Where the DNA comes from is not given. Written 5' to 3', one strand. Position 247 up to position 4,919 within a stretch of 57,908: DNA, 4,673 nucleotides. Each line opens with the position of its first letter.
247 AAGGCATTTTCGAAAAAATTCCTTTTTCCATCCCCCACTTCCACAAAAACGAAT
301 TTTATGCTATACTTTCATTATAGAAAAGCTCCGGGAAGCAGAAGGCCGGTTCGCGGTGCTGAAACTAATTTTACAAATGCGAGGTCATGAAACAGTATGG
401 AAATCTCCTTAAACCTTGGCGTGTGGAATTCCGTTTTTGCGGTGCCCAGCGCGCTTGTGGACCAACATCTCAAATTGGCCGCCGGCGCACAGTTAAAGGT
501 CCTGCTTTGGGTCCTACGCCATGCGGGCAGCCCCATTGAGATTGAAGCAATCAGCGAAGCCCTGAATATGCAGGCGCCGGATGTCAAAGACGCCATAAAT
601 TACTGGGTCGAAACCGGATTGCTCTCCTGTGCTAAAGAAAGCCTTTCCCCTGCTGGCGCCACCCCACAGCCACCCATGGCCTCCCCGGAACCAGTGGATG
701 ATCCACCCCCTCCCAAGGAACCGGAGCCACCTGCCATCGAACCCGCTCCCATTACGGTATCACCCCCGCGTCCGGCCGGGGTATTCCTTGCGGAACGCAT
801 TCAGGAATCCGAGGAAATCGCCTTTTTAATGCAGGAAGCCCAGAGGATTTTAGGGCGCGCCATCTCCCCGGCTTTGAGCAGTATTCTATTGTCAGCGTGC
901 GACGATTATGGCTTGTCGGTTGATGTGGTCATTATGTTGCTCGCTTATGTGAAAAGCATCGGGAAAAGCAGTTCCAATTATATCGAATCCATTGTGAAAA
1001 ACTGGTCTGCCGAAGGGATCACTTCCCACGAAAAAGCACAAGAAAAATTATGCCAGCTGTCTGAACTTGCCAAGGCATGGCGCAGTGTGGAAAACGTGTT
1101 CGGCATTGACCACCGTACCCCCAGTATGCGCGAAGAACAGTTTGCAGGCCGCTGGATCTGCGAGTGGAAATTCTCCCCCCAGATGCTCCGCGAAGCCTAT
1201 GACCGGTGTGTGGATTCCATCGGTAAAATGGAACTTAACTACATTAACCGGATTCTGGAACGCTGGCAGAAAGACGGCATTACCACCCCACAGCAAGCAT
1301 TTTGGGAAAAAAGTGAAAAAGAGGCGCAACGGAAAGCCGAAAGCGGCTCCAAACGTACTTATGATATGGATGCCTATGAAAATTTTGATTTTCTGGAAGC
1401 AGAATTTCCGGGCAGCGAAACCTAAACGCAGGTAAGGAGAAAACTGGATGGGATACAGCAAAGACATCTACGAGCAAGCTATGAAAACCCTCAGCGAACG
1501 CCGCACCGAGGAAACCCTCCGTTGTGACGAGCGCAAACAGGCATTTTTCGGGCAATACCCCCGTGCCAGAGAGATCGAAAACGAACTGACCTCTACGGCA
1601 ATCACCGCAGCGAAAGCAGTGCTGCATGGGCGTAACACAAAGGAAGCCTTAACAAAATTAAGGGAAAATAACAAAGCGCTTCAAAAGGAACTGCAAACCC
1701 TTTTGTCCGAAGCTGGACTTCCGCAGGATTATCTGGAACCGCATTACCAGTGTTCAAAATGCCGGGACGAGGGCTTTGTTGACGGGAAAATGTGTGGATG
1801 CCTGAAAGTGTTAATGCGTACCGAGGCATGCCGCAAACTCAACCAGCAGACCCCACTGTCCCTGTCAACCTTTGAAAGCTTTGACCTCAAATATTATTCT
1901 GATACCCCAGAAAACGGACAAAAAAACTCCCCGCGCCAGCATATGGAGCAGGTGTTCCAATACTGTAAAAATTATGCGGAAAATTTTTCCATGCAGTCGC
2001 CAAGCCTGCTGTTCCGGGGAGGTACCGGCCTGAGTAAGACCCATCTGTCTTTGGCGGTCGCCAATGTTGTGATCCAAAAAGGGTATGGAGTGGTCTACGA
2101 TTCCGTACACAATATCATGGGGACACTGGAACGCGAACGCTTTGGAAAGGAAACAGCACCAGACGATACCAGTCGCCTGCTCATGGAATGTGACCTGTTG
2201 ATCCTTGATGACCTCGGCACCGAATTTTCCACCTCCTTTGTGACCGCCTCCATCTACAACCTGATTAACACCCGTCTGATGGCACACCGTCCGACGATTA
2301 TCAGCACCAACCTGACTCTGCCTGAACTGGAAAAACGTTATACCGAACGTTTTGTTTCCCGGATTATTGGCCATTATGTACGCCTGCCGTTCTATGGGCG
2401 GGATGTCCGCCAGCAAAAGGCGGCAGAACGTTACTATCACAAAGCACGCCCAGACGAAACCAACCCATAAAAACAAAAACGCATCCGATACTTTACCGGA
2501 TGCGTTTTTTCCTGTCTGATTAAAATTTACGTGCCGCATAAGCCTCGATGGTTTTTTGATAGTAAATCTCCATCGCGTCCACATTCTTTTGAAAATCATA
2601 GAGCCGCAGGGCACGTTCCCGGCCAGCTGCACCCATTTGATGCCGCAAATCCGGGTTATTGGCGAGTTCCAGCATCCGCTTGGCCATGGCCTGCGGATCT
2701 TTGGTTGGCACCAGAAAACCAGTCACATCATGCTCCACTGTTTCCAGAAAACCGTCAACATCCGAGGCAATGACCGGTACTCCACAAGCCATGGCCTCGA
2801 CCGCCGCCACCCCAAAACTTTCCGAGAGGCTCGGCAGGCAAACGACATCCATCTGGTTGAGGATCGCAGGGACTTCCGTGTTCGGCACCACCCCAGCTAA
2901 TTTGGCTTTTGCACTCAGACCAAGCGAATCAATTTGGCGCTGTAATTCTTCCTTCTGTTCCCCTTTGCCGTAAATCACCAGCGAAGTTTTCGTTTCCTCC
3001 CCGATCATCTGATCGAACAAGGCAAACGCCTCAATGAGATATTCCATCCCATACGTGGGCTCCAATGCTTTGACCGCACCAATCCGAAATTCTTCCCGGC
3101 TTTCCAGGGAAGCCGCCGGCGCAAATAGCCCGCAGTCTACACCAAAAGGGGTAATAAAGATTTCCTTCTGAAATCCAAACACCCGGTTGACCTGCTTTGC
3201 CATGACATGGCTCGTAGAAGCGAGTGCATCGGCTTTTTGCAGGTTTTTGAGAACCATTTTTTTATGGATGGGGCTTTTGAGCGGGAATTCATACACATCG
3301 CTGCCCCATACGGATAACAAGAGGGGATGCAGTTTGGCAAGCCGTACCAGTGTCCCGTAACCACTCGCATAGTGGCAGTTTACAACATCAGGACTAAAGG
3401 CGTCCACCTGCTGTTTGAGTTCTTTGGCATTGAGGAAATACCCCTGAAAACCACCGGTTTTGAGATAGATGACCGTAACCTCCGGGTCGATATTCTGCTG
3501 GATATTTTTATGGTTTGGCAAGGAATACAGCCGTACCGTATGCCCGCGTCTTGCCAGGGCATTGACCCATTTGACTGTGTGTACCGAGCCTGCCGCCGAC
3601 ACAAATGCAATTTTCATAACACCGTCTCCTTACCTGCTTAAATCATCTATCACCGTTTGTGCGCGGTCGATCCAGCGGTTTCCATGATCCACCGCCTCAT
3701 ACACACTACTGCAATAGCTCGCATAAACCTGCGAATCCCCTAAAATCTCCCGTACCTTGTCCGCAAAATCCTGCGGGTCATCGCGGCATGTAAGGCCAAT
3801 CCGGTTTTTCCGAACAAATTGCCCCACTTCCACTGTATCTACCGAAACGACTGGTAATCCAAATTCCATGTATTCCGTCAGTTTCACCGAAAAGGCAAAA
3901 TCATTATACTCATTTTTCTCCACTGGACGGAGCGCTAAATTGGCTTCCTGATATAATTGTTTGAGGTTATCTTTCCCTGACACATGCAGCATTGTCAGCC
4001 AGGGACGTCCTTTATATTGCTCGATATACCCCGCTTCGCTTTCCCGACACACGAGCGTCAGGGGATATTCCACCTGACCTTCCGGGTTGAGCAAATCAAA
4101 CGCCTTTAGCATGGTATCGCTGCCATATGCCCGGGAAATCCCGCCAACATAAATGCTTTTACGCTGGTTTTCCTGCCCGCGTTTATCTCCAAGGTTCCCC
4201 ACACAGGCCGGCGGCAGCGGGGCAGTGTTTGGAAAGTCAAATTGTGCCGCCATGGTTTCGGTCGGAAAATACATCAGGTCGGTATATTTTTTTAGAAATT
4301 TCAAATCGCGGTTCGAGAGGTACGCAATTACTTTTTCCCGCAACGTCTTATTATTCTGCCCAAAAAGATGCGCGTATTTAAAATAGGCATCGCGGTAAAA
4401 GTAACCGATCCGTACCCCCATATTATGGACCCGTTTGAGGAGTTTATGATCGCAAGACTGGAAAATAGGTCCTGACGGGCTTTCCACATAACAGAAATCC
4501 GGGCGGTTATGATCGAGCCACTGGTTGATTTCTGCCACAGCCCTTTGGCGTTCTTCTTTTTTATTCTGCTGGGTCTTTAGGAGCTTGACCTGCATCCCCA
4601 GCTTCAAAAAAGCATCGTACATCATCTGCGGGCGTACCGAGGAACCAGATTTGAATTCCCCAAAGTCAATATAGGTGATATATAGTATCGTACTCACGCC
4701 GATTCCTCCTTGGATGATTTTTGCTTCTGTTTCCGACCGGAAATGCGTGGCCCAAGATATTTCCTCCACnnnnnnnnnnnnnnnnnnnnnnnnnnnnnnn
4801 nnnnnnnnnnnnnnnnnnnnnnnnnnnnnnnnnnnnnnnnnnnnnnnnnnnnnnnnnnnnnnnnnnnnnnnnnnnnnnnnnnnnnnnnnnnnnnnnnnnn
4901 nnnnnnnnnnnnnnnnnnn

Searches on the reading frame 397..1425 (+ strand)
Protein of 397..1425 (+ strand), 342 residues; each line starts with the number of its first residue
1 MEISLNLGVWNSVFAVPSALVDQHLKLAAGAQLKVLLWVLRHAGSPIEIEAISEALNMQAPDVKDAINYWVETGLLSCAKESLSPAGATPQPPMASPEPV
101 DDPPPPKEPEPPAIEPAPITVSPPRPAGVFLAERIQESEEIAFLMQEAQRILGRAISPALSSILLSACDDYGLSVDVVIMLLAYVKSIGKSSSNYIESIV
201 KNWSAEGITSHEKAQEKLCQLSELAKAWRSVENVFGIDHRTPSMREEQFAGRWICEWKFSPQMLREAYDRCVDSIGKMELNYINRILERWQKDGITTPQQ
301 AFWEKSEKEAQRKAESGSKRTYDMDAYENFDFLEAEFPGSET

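Call 65: search_protein_families(library=pfam, proteins=[window:397-1425:+], max_evalue=0.00001)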
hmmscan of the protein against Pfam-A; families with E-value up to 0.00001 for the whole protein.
window:397-1425:+ (342 aa): 1 family
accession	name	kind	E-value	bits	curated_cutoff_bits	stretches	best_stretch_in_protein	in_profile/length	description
PF07261.16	DnaB_2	-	7.4e-37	125.3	22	2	145-217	1-73/74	Replication initiation and membrane attachment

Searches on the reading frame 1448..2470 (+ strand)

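Call 65: search_protein_families(library=pfam, proteins=[window:1448-2470:+], max_evalue=0.00001)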
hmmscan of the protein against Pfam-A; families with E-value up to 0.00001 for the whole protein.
window:1448-2470:+ (340 aa): 1 family
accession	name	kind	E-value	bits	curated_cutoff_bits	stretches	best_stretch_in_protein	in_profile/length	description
PF01695.23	IstB_IS21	-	4.7e-13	49.6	24.1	1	183-297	91-202/238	IstB-like ATP binding protein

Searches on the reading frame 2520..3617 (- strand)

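Call 65: search_protein_families(library=pfam, proteins=[window:2520-3617:-], max_evalue=0.00001)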
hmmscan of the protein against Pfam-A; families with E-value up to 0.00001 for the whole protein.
window:2520-3617:- (365 aa): 7 families
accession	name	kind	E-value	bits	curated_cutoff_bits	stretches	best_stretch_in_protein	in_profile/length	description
PF00534.26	Glycos_transf_1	-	2.4e-45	154.6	26.4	1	172-335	11-172/172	Glycosyl transferases group 1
PF13692.12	Glyco_trans_1_4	-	8.3e-36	123.8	27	1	178-321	3-142/142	Glycosyl transferases group 1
PF13477.12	Glyco_trans_4_2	-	1e-33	116.9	23.4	1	2-136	1-139/139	Glycosyl transferase 4-like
PF13439.12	Glyco_transf_4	-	1e-13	52.1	28.5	1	11-162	5-168/170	Glycosyltransferase Family 4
PF13579.12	Glyco_trans_4_4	-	6.1e-13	49.8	29.7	1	12-152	5-151/158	Glycosyl transferase 4-like domain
PF13524.12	Glyco_trans_1_2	-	3.4e-11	43.7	25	1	211-349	15-142/144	Glycosyl transferase-like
PF20706.3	GT4-conflict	-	3.7e-10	39.8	26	1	192-304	215-335/385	Family 4 Glycosyltransferase in conflict systems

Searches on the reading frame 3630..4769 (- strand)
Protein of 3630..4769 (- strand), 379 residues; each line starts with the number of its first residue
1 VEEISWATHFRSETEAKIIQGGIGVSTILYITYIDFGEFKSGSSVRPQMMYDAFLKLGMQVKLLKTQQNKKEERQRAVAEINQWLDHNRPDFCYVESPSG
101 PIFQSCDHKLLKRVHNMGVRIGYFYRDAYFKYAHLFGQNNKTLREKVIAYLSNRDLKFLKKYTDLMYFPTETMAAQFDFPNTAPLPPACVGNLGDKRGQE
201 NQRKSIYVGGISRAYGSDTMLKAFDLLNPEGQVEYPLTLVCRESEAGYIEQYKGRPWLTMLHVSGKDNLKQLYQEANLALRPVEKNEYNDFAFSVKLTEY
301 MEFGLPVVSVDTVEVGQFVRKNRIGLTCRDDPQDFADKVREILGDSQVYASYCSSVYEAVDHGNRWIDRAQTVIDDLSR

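Call 65: search_protein_families(library=pfam, proteins=[window:3630-4769:-], max_evalue=0.00001)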
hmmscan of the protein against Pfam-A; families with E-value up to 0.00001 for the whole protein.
window:3630-4769:- (379 aa): 2 families
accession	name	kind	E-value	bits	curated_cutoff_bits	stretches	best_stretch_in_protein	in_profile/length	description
PF13692.12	Glyco_trans_1_4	-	2.6e-13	50.9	27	1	205-345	4-142/142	Glycosyl transferases group 1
PF00534.26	Glycos_transf_1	-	1.7e-12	47.6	26.4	1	199-347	12-160/172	Glycosyl transferases group 1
